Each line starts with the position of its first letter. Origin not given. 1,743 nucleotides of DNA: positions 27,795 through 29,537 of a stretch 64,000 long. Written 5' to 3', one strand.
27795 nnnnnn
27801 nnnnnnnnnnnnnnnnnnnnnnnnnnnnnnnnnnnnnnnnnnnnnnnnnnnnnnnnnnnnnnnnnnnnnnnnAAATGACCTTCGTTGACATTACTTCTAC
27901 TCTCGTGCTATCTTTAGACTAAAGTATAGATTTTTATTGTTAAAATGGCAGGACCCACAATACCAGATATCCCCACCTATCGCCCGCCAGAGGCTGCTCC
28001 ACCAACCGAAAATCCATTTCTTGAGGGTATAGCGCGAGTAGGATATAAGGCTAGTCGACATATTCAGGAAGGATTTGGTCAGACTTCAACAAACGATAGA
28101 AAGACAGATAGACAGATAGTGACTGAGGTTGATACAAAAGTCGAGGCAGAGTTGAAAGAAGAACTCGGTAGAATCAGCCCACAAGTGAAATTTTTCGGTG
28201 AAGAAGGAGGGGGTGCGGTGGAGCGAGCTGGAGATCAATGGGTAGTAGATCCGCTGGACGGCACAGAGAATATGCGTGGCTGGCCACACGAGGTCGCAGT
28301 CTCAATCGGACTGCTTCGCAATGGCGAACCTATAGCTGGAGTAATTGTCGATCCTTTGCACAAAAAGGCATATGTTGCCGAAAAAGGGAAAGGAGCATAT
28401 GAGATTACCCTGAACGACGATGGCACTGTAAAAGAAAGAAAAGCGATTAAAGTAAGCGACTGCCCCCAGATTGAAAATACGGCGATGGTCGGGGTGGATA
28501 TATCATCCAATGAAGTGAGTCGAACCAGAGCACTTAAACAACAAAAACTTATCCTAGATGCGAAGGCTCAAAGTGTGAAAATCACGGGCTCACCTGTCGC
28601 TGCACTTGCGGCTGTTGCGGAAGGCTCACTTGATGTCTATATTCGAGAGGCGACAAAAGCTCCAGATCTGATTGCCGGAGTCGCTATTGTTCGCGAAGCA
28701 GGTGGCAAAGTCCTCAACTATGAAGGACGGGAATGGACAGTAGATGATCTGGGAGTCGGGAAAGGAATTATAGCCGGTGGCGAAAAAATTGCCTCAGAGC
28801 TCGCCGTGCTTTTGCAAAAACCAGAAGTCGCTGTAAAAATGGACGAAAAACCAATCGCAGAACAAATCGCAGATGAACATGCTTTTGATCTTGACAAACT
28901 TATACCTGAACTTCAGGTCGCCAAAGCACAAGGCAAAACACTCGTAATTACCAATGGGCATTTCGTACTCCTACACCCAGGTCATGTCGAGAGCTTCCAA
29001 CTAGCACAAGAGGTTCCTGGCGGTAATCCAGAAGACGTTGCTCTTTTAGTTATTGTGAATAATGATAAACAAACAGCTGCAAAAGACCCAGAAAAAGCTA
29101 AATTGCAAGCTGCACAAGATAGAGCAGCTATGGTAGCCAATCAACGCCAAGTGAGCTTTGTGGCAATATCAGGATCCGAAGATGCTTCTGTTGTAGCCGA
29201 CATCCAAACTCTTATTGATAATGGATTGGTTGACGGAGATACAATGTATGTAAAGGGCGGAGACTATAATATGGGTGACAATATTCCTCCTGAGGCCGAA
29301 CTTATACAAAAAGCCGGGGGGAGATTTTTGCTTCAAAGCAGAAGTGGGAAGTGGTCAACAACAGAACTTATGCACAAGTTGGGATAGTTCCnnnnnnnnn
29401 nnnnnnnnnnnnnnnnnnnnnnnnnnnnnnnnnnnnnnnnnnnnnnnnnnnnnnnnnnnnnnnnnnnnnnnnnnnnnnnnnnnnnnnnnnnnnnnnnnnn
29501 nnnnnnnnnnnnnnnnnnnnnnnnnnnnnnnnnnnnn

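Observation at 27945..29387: HldC-like nucleotidyltransferase fused to an IMPase-family phosphatase, beside a GT9 domain, in an apparently LPS-less cell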

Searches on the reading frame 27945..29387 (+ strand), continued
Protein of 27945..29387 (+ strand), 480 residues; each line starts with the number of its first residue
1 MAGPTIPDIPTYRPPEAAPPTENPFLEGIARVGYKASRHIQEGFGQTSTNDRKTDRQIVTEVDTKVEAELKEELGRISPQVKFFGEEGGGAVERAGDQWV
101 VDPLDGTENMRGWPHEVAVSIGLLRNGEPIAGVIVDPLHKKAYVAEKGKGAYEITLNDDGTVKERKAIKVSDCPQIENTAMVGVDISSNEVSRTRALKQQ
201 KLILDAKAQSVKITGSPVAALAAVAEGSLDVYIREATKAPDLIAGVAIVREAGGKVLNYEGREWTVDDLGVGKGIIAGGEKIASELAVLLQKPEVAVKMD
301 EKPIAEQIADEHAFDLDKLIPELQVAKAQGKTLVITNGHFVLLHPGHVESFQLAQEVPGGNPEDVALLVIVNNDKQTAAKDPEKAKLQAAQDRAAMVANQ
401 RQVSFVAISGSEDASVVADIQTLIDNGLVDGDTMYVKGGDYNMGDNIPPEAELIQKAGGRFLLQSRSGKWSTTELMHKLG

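Call 68: search_protein_families(library=ncbifam, proteins=[L015:841-2778:+, L015:2775-3506:+, L015:3497-4048:+, L015:4099-5574:+, L015:5589-6782:+, L015:6826-7632:+, L015:8001-8828:+, L015:8987-12139:+, L015:14285-15292:+, L015:15289-16242:+], max_evalue=0.00001)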
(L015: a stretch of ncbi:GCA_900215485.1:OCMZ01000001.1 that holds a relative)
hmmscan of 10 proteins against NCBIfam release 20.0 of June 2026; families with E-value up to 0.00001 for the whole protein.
L015:841-2778:+ (645 aa): 42 families (the best 25 are shown)
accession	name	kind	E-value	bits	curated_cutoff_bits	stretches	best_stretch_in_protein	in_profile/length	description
TIGR03449.1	mycothiol_MshA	equivalog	2.9e-80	270.1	462.5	1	4-410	1-405/406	D-inositol-3-phosphate glycosyltransferase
NF010546.0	PRK13936.1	equivalog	2.6e-60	203.5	276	1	426-612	7-195/197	phosphoheptose isomerase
TIGR00441.1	gmhA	equivalog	5e-55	185.8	209.45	1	455-606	4-154/154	D-sedoheptulose 7-phosphate isomerase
NF001628.0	PRK00414.1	equivalog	1.1e-43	149.1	265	1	448-609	30-190/192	D-sedoheptulose 7-phosphate isomerase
NF008138.0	PRK10886.1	equivalog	1.6e-42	145.5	352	1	443-610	22-191/196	DnaA initiator-associating protein DiaA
TIGR02149.1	glgA_Coryne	subfamily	1e-38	133.5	302.4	1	24-408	16-390/391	glycogen synthase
NF010547.0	PRK13938.1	equivalog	2e-37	128.8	320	1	452-611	31-193/196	D-sedoheptulose 7-phosphate isomerase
TIGR02472.1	sucr_P_syn_N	equivalog_domain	2.2e-36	125.7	576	1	20-396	22-429/439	sucrose-phosphate synthase, putative, glycosyltransferase domain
TIGR03999.1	thiol_BshA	equivalog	6.2e-34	117.5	273.7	1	23-408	11-373/375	N-acetyl-alpha-D-glucosaminyl L-malate synthase BshA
TIGR04063.1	stp3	hypoth_equivalog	2.3e-33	115.7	442.05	1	84-408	74-395/397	TIGR04063 family PEP-CTERM/XrtA system glycosyltransferase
TIGR04157.1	glyco_rSAM_CFB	subfamily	4.5e-26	91.8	400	1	155-397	159-398/406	TIGR04157 family glycosyltransferase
NF041876.1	EPS_EpsE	equivalog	5.4e-25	88.5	400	1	224-394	217-382/389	exopolysaccharide biosynthesis GT4 family glycosyltransferase EpsE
TIGR03088.1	stp2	hypoth_equivalog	6.3e-21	74.8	409.05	1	184-408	155-373/374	TIGR03088 family PEP-CTERM/XrtA system glycosyltransferase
NF012028.0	PRK15484.1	subfamily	8.5e-21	74.5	618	1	188-399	160-369/380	lipopolysaccharide N-acetylglucosaminyltransferase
NF047684.1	TeichurnBiosyTuaC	equivalog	2.5e-20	72.8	550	1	93-409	97-390/391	teichuronic acid biosynthesis protein TuaC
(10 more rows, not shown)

L015:2775-3506:+ (243 aa): 218 families (the best 25 are shown)
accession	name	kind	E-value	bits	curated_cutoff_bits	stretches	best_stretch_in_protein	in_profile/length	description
NF005594.0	PRK07326.1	equivalog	3.2e-53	180.7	271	1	4-239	2-234/237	SDR family oxidoreductase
NF004791.0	PRK06138.1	equivalog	5.7e-48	163.4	312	1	6-210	3-207/252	SDR family oxidoreductase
NF009093.0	PRK12429.1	subfamily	6.6e-48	163.2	258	1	6-220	3-217/259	3-hydroxybutyrate dehydrogenase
NF005806.0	PRK07666.1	equivalog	8.2e-48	162.8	286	1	4-229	3-229/239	3-ketoacyl-ACP reductase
NF005672.0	PRK07454.1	equivalog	2.4e-47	161.2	234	1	7-237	5-237/241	SDR family oxidoreductase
NF005559.1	PRK07231.1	subfamily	1.7e-46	158.8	215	1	6-200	2-196/249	glucose 1-dehydrogenase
TIGR01963.1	PHB_DH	subfamily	7.1e-45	153.2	307.05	1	9-205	2-198/255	3-hydroxybutyrate dehydrogenase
NF009466.0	PRK12826.1-2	subfamily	7.5e-45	153.3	222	1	8-220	3-225/248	3-oxoacyl-ACP reductase FabG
NF004198.0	PRK05653.1-3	equivalog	2.3e-44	151.7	296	1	4-195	3-194/248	3-oxoacyl-ACP reductase FabG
NF009931.0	PRK13394.1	subfamily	3.6e-43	148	340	1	5-202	4-202/262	3-hydroxybutyrate dehydrogenase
NF005878.0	PRK07825.1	subfamily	3.4e-42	144.7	287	1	3-230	4-227/278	short chain dehydrogenase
NF004514.1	PRK05855.1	equivalog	6.7e-42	143.8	455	1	3-195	308-501/578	SDR family oxidoreductase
NF004196.0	PRK05650.1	equivalog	7.2e-42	143.3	297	1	11-192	5-186/272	SDR family oxidoreductase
NF006366.0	PRK08589.1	equivalog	3.8e-41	141.1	386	1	6-196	4-193/272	SDR family oxidoreductase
NF005853.0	PRK07774.1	equivalog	8.4e-41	140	303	1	5-192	3-190/250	SDR family oxidoreductase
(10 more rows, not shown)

L015:3497-4048:+ (183 aa): 15 families
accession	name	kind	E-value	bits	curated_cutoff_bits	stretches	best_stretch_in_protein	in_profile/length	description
NF006506.0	PRK08942.1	equivalog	3.1e-43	147.4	178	1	10-179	4-175/182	D-glycero-beta-D-manno-heptose 1,7-bisphosphate 7-phosphatase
TIGR01662.1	HAD-SF-IIIA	subfamily_domain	2.6e-37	128.1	44.6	1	10-153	1-140/141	HAD-IIIA family hydrolase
TIGR01656.1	Histidinol-ppas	subfamily_domain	5.5e-37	126.9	84.15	1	11-149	2-143/149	histidinol-phosphate phosphatase domain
TIGR00213.1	GmhB_yaeD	subfamily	1.1e-33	116.4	149.6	1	10-145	2-143/176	D-glycero-beta-D-manno-heptose 1,7-bisphosphate 7-phosphatase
NF050049.1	HBPPhtaseGmhB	domain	2.5e-26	92.5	250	1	10-157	4-149/171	D-glycero-alpha-D-manno-heptose-1,7-bisphosphate 7-phosphatase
NF003937.0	PRK05446.1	equivalog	2.7e-23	82.5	443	1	10-159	4-155/355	bifunctional histidinol-phosphatase/imidazoleglycerol-phosphate dehydratase HisB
NF005264.0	PRK06769.1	equivalog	1.1e-21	77.4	217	1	10-158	5-143/175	HAD-IIIA family hydrolase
TIGR01261.1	hisB_Nterm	equivalog_domain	6.5e-21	74.5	140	1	11-159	3-153/161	histidinol-phosphatase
NF009695.0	PRK13222.1-2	equivalog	1.2e-10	41.3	225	1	102-178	144-219/226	phosphoglycolate phosphatase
TIGR01668.1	YqeG_hyp_ppase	hypoth_equivalog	1.5e-10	40.9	89.1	1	10-155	26-139/170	YqeG family HAD IIIA-type phosphatase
TIGR02253.1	CTE7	subfamily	7e-09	35.8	169.75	1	105-176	147-219/221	TIGR02253 family HAD-type hydrolase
NF009804.0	PRK13288.1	equivalog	9e-08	31.8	218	1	89-180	120-209/215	pyrophosphatase PpaX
TIGR01549.1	HAD-SF-IA-v1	subfamily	6.1e-07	30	23.3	0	105-145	110-149/149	HAD-IA family hydrolase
TIGR01664.1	DNA-3'-Pase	equivalog_domain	6.4e-07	29.4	107.65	1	41-134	49-136/167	DNA 3'-phosphatase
NF009696.0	PRK13222.1-3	equivalog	1.9e-06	27.8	359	0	102-151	137-186/223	N-acetylmuramic acid 6-phosphate phosphatase MupP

L015:4099-5574:+ (491 aa): 17 families
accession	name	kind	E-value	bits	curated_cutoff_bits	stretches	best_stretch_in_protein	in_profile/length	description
NF008454.0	PRK11316.1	equivalog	2e-117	392.7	521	1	9-485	5-473/475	bifunctional D-glycero-beta-D-manno-heptose-7-phosphate kinase/D-glycero-beta-D-manno-heptose 1-phosphate adenylyltransferase HldE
TIGR02198.1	rfaE_dom_I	equivalog_domain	7.5e-75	252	345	1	9-326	2-313/315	D-glycero-beta-D-manno-heptose-7-phosphate kinase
TIGR02199.1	rfaE_dom_II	equivalog_domain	5.6e-60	201.3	181.5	1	344-484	3-143/144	D-glycero-beta-D-manno-heptose 1-phosphate adenylyltransferase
TIGR02152.1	D_ribokin_bact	equivalog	5e-17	62.2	299.65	1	17-318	1-289/298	ribokinase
NF007321.0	PRK09813.1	equivalog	1.5e-14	54.2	247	1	50-311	19-256/261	fructoselysine 6-kinase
TIGR03168.1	1-PFK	subfamily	1.7e-14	53.4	216.4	1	49-326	29-298/305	hexose kinase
TIGR00125.1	cyt_tran_rel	domain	9e-14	51.4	27.7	1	354-415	1-59/65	adenylyltransferase/cytidyltransferase family protein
TIGR04382.1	myo_inos_iolC_N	equivalog_domain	1.9e-13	50.4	300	1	234-325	214-307/309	5-dehydro-2-deoxygluconokinase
TIGR03828.1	pfkB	equivalog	3.4e-13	49.3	292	1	52-326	32-298/305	1-phosphofructokinase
NF006957.1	PRK09434.1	equivalog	8.3e-11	41.9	450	1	52-110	24-83/302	fructokinase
NF008353.0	PRK11142.1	equivalog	6e-09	35.8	341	1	54-326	38-302/307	ribokinase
NF007632.0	PRK10294.1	equivalog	9.4e-09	35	353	1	55-324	39-301/310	6-phosphofructokinase II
NF001985.0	PRK00777.1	subfamily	4.5e-08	33.3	104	1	355-413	7-63/157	pantetheine-phosphate adenylyltransferase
NF047869.1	myo_kin_aldol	exception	2.9e-07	29.2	600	0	51-108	36-93/586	bifunctional 5-dehydro-2-deoxygluconokinase/5-dehydro-2-deoxyphosphogluconate aldolase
TIGR01518.1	g3p_cytidyltrns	equivalog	3.2e-07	30.5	165.4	1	355-447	1-92/125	glycerol-3-phosphate cytidylyltransferase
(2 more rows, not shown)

L015:5589-6782:+ (397 aa): 7 families
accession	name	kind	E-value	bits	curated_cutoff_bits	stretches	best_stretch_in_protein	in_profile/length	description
TIGR02195.1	heptsyl_trn_II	equivalog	6e-37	127.5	134.6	1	12-311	2-292/339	lipopolysaccharide heptosyltransferase II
NF008162.0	PRK10916.1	equivalog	2.7e-28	99.1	569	1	12-311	3-297/348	ADP-heptose--LPS heptosyltransferase RfaF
TIGR02193.1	heptsyl_trn_I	equivalog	2e-24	86.4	185.3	1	12-318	2-298/320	lipopolysaccharide heptosyltransferase I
TIGR02201.1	heptsyl_trn_III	equivalog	6.4e-21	74.8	170.2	1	19-331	9-317/344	putative lipopolysaccharide heptosyltransferase III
NF007742.0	PRK10422.1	equivalog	3.5e-17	62.2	467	1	8-312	4-300/352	lipopolysaccharide core heptosyltransferase RfaQ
NF008204.0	PRK10964.1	equivalog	1.6e-11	44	437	1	12-307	3-285/322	lipopolysaccharide heptosyltransferase RfaC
TIGR04372.1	glycosyl_04372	domain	1.8e-06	27.6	45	1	209-317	22-127/207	TIGR04372 family glycosyltransferase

L015:6826-7632:+ (268 aa): 1 family
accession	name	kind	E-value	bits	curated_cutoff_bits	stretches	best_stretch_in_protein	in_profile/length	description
NF038299.1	EPS_HpsN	equivalog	1.4e-10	40.7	425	1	5-135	2-128/317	hormogonium polysaccharide biosynthesis glycosyltransferase HpsN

L015:8001-8828:+ (275 aa): 7 families
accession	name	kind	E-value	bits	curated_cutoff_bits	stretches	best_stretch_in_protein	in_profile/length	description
TIGR02067.1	his_9_HisN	equivalog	1.3e-39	136.2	275.15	1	25-267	5-249/252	histidinol-phosphatase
NF008027.1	PRK10757.1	equivalog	1.2e-31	109.7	332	1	27-267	10-255/267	inositol-1-monophosphatase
TIGR01331.1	bisphos_cysQ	equivalog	4.5e-29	101.8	228.8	1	23-247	3-232/250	3'(2'),5'-bisphosphate nucleotidase CysQ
NF009321.0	PRK12676.1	equivalog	2.6e-26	92.3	264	1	57-250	46-237/264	bifunctional fructose-bisphosphatase/inositol-phosphate phosphatase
NF008182.0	PRK10931.1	equivalog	9.3e-22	77.3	379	1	22-247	2-228/246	3'(2'),5'-bisphosphate nucleotidase CysQ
TIGR01330.1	bisphos_HAL2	equivalog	7.5e-09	34.9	267.05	1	59-136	108-178/359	3'(2'),5'-bisphosphate nucleotidase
NF010678.0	PRK14076.1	equivalog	6.3e-08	31.9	493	1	126-246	134-255/570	bifunctional NADP phosphatase/NAD kinase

L015:8987-12139:+ (1050 aa): 0 families

L015:14285-15292:+ (335 aa): 6 families
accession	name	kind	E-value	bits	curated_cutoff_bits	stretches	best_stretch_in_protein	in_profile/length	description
TIGR02193.1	heptsyl_trn_I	equivalog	9.3e-27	94.1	185.3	1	11-319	1-309/320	lipopolysaccharide heptosyltransferase I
NF007742.0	PRK10422.1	equivalog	3.6e-21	75.4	467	1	9-317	5-315/352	lipopolysaccharide core heptosyltransferase RfaQ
TIGR02195.1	heptsyl_trn_II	equivalog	4.1e-21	75.5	134.6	1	20-305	10-297/339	lipopolysaccharide heptosyltransferase II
TIGR02201.1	heptsyl_trn_III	equivalog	6.2e-21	74.8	170.2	1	86-309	74-304/344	putative lipopolysaccharide heptosyltransferase III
NF008162.0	PRK10916.1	equivalog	1.9e-16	60.2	569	1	17-304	8-301/348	ADP-heptose--LPS heptosyltransferase RfaF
NF008204.0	PRK10964.1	equivalog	9e-15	54.6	437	1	166-310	155-299/322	lipopolysaccharide heptosyltransferase RfaC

L015:15289-16242:+ (317 aa): 6 families
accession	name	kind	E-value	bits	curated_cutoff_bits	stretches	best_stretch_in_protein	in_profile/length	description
NF041139.1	TreT_Thcocales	equivalog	1.4e-11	43.8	775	1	224-301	324-401/412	trehalose synthase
NF038295.1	EPS_HpsP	equivalog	1.6e-09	37.2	550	1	211-303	285-378/388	hormogonium polysaccharide biosynthesis glycosyltransferase HpsP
TIGR03999.1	thiol_BshA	equivalog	3.3e-08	32.8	273.7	1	222-307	281-368/375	N-acetyl-alpha-D-glucosaminyl L-malate synthase BshA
NF038229.1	Glyco4_Geo_Pelo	equivalog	5.3e-08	32.3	400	1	199-312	223-336/338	GPMC system family 4 glycosyltransferase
TIGR03088.1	stp2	hypoth_equivalog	1.2e-07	31.1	409.05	1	208-309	267-370/374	TIGR03088 family PEP-CTERM/XrtA system glycosyltransferase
NF041876.1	EPS_EpsE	equivalog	1.8e-07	30.7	400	1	200-302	282-386/389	exopolysaccharide biosynthesis GT4 family glycosyltransferase EpsE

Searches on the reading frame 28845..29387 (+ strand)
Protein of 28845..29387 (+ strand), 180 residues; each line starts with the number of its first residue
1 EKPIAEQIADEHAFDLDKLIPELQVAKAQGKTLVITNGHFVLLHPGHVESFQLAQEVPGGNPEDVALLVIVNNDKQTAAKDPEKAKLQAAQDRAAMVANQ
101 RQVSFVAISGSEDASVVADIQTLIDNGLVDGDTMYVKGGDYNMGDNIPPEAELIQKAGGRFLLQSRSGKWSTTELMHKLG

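Call 14: search_solved_structures(query=window:28845-29387:+, max_evalue=1, show_alignments=3)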
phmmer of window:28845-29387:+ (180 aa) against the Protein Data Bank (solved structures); distinct sequences matched with E-value up to 1: 1.
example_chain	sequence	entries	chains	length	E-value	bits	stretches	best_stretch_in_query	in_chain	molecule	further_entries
5x9q_A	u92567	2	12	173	7.2e-06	29.5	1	32-178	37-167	Putative cytidylyltransferase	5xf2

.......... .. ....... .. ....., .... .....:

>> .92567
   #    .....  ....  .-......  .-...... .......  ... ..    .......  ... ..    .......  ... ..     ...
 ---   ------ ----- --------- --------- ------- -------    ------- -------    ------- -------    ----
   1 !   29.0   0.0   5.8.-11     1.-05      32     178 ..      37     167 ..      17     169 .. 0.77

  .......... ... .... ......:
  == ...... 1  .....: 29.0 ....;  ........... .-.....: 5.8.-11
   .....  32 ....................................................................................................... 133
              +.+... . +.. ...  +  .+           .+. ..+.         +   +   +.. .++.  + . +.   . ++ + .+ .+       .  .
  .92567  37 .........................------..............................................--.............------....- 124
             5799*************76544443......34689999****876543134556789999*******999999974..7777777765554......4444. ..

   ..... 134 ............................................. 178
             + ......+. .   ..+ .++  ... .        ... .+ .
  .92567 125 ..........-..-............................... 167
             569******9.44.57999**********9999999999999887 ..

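Call 32: search_protein_families(library=ncbifam, proteins=[window:28845-29387:+], max_evalue=0.05)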
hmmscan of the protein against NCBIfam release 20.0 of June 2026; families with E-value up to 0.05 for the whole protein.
window:28845-29387:+ (180 aa): 5 families
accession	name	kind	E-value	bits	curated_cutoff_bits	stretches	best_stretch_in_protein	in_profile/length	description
TIGR02199.1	rfaE_dom_II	equivalog_domain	3.1e-18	66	181.5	1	25-179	5-142/144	D-glycero-beta-D-manno-heptose 1-phosphate adenylyltransferase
NF008454.0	PRK11316.1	equivalog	2.8e-14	52.6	521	1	12-179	321-471/475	bifunctional D-glycero-beta-D-manno-heptose-7-phosphate kinase/D-glycero-beta-D-manno-heptose 1-phosphate adenylyltransferase HldE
NF005518.0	PRK07143.1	equivalog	2.2e-05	24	232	1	31-156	15-134/281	hypothetical protein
TIGR00125.1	cyt_tran_rel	domain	0.00013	22.1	27.7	1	34-103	2-62/65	adenylyltransferase/cytidyltransferase family protein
NF045965.1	RibF_rel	equivalog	0.00092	18.7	200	1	36-157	17-137/279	FAD synthase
